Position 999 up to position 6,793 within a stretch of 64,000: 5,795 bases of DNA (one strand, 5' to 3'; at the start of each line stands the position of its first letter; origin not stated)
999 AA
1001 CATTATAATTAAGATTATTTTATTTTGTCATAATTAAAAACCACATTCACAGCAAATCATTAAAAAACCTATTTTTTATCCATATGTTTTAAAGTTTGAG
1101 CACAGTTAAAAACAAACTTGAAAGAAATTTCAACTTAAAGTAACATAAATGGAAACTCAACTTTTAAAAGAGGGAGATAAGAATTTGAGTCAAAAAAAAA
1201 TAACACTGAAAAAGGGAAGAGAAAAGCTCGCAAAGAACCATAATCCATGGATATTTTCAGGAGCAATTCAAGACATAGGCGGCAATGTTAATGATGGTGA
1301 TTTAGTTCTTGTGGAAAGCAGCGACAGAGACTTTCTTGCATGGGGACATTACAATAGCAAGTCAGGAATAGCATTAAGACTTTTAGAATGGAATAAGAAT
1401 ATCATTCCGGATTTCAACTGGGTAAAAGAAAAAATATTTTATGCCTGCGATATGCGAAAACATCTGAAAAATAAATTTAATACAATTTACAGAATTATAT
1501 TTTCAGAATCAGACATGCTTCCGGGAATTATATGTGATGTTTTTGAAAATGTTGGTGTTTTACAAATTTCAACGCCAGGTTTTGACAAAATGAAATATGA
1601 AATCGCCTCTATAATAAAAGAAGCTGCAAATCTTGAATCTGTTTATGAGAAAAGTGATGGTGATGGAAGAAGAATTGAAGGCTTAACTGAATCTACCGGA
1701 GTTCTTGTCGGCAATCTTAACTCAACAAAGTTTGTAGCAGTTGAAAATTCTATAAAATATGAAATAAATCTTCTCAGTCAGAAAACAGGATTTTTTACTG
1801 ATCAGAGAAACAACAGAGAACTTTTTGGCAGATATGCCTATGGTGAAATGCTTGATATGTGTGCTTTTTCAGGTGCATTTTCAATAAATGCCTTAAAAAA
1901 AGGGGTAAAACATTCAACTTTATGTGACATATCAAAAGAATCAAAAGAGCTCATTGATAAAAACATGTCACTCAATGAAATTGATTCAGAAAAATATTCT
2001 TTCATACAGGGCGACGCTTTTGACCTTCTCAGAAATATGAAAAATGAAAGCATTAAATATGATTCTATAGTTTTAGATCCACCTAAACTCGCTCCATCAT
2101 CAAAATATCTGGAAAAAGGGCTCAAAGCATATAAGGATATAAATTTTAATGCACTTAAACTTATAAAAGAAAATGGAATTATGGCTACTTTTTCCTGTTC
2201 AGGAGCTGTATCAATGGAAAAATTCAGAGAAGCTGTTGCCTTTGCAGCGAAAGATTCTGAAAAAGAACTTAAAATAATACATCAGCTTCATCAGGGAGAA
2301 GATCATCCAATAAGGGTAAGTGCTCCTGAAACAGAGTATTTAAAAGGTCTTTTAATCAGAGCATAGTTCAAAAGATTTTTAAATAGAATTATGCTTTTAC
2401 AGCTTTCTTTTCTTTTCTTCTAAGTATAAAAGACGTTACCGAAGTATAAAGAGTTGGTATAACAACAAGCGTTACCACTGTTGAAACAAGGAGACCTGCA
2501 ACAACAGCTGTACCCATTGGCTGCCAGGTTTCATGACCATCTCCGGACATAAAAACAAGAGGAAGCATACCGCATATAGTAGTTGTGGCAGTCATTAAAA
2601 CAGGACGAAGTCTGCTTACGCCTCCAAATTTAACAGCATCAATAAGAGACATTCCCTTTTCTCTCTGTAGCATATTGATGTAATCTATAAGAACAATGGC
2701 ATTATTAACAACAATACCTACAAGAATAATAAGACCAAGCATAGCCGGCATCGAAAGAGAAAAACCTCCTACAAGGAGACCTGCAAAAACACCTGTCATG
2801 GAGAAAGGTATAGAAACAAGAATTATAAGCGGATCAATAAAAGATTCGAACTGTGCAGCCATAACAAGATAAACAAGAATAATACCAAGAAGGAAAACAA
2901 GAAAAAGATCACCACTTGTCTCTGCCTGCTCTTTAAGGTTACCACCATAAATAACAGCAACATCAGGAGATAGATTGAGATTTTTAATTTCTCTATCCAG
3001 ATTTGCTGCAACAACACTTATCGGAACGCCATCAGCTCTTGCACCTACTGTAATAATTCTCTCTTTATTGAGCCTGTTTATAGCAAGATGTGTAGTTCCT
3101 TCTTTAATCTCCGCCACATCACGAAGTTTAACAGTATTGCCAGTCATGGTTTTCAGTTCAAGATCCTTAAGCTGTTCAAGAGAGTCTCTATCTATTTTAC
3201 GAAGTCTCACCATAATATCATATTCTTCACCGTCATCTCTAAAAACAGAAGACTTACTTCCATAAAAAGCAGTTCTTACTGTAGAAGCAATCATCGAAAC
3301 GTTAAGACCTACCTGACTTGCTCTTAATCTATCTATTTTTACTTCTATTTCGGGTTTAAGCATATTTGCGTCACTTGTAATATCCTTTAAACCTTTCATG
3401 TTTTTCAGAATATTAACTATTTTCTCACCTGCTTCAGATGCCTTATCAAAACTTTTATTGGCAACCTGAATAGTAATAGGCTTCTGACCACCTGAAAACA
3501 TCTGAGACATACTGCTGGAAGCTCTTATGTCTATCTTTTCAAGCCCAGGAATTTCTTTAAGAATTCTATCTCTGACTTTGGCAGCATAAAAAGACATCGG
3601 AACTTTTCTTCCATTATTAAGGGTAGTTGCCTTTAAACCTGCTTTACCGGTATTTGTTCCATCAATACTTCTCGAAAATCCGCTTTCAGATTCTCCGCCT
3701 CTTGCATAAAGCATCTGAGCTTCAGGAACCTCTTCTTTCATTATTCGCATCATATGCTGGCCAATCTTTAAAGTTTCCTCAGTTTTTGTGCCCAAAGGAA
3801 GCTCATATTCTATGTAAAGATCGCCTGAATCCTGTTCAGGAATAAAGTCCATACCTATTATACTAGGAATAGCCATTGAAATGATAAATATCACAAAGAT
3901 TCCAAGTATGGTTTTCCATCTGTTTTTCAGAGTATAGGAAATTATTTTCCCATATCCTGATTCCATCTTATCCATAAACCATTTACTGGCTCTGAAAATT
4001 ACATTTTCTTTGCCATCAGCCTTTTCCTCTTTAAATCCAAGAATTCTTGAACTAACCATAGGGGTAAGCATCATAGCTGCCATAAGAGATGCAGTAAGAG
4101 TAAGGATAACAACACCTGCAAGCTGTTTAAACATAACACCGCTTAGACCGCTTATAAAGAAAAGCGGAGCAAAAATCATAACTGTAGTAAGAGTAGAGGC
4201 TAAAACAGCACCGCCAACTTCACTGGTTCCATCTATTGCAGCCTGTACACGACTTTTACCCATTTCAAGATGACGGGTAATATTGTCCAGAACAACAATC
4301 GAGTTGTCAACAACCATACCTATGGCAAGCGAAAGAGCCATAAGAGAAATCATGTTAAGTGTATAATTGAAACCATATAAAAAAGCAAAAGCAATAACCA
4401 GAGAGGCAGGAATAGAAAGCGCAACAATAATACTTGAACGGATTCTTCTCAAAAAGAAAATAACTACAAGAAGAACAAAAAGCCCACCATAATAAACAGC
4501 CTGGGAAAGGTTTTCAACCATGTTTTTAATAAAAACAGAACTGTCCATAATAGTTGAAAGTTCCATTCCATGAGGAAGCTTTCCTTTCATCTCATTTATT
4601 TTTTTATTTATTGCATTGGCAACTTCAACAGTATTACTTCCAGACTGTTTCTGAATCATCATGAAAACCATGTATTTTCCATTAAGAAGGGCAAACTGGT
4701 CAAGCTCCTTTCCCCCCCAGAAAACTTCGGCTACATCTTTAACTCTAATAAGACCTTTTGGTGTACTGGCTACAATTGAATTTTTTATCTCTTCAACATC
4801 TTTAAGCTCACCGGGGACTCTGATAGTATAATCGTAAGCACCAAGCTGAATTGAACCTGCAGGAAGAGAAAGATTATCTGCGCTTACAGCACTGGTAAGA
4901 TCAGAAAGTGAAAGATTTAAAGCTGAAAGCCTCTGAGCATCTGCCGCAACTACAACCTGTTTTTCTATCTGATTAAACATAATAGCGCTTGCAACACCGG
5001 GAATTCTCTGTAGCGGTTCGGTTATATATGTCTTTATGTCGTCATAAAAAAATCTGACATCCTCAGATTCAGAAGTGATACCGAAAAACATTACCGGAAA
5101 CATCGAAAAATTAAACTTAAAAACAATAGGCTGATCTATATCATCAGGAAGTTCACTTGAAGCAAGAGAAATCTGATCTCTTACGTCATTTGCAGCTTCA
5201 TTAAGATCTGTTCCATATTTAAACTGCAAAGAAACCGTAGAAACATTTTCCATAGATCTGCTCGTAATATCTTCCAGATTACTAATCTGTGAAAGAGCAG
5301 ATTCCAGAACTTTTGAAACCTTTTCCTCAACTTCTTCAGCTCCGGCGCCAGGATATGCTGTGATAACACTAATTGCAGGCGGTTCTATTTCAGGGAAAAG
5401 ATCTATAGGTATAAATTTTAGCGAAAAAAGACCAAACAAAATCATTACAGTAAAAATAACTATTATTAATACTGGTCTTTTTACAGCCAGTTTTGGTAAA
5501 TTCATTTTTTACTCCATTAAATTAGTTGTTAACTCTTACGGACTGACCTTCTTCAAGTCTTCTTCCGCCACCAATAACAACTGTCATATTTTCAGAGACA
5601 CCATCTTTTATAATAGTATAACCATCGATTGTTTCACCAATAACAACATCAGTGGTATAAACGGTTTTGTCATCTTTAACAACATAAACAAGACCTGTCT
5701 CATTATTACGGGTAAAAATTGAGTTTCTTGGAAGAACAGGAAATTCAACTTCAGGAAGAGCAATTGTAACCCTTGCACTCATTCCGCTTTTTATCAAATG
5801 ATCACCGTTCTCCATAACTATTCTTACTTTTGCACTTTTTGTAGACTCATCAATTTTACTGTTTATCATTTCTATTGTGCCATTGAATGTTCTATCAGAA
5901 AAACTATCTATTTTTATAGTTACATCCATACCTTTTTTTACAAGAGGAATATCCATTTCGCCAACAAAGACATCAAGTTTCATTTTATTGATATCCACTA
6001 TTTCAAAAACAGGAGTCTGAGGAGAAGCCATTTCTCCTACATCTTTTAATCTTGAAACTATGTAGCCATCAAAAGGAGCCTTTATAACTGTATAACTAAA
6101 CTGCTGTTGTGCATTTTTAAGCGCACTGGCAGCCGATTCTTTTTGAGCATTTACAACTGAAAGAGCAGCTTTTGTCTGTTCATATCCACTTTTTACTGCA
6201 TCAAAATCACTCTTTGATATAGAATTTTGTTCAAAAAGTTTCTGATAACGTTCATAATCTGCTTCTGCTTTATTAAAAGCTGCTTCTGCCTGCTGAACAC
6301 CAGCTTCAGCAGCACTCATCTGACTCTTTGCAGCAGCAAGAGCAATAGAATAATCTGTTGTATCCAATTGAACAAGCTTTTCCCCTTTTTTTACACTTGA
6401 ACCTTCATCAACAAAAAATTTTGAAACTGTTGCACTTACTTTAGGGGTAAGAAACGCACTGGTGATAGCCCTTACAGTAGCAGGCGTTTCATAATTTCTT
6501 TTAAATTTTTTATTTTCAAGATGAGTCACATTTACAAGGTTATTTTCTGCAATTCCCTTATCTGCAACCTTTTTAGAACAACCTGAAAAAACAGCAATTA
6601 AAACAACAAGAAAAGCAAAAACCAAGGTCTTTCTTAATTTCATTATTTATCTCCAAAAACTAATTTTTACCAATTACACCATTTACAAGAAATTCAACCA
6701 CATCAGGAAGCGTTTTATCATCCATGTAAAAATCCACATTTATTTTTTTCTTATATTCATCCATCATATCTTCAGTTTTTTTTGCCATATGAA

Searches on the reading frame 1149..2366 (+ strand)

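Call 67: search_protein_families(library=pfam, proteins=[window:1149-2366:+], max_evalue=0.0001)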
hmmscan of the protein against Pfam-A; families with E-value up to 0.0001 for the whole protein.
window:1149-2366:+ (405 aa): 5 families
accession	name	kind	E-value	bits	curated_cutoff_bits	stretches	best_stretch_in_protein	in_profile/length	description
PF17785.7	PUA_3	-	3.3e-19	68.9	22.6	1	18-81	1-64/64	PUA-like domain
PF10672.15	Methyltrans_SAM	-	8.6e-13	48.6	27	1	183-357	75-246/286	S-adenosylmethionine-dependent methyltransferase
PF03602.21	Cons_hypoth95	-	6.9e-11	42.6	24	1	232-312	43-122/182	Conserved hypothetical protein 95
PF02005.22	TRM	-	2.6e-05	24.1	27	0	234-311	53-128/376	N2,N2-dimethylguanosine tRNA methyltransferase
PF09445.16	Methyltransf_15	-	3.3e-05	23.9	22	1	234-317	4-85/165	RNA cap guanine-N2 methyltransferase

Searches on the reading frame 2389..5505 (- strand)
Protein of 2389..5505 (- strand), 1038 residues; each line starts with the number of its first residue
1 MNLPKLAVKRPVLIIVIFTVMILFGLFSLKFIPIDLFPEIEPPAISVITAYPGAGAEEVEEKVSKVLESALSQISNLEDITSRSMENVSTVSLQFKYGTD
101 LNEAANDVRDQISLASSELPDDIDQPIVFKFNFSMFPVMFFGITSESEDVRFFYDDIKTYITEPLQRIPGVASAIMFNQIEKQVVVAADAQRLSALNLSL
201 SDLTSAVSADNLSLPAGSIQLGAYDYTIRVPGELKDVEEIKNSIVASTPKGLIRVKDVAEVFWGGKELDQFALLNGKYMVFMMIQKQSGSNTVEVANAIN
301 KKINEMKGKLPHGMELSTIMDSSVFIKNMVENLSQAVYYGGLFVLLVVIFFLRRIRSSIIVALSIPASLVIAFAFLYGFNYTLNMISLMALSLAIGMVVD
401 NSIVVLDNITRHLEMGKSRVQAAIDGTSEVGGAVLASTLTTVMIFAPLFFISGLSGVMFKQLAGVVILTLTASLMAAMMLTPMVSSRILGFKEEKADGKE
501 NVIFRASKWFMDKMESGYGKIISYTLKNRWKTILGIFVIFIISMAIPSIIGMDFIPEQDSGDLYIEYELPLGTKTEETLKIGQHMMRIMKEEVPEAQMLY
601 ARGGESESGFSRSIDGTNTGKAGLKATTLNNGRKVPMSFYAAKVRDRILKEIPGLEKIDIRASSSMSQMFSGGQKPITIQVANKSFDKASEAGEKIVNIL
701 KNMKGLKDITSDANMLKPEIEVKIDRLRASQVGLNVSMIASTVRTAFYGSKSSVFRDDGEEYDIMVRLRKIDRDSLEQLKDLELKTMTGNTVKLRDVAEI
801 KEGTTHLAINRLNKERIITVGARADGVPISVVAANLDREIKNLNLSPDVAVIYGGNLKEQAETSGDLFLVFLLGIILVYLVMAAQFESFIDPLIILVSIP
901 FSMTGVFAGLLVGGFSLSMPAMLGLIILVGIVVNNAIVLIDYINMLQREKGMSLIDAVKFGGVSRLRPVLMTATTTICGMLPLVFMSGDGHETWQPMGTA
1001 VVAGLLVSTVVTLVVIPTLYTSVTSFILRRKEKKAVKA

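Call 67: search_protein_families(library=pfam, proteins=[window:2389-5505:-], max_evalue=0.0001)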
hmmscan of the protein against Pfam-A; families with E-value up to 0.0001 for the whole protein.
window:2389-5505:- (1038 aa): 2 families
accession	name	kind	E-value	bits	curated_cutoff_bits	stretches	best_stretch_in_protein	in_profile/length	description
PF00873.25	ACR_tran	-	1.2e-253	844.8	28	1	5-1023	3-1020/1021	AcrB/AcrD/AcrF family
PF03176.21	MMPL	-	9e-10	38.4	20.5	1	861-1034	139-313/333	MMPL family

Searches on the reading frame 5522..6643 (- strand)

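Call 67: search_protein_families(library=pfam, proteins=[window:5522-6643:-], max_evalue=0.0001)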
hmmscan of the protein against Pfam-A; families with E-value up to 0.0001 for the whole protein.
window:5522-6643:- (373 aa): 3 families
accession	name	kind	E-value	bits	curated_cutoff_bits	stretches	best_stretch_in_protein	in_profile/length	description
PF16576.10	HlyD_D23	-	1.2e-29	103.6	30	1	65-290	22-214/214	Barrel-sandwich domain of CusB or HlyD membrane-fusion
PF13437.12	HlyD_3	-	3.9e-19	69.8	22.2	1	186-280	1-96/106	HlyD family secretion protein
PF12700.13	HlyD_2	-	2.8e-05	23.5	25.1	1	209-328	255-366/416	HlyD family secretion protein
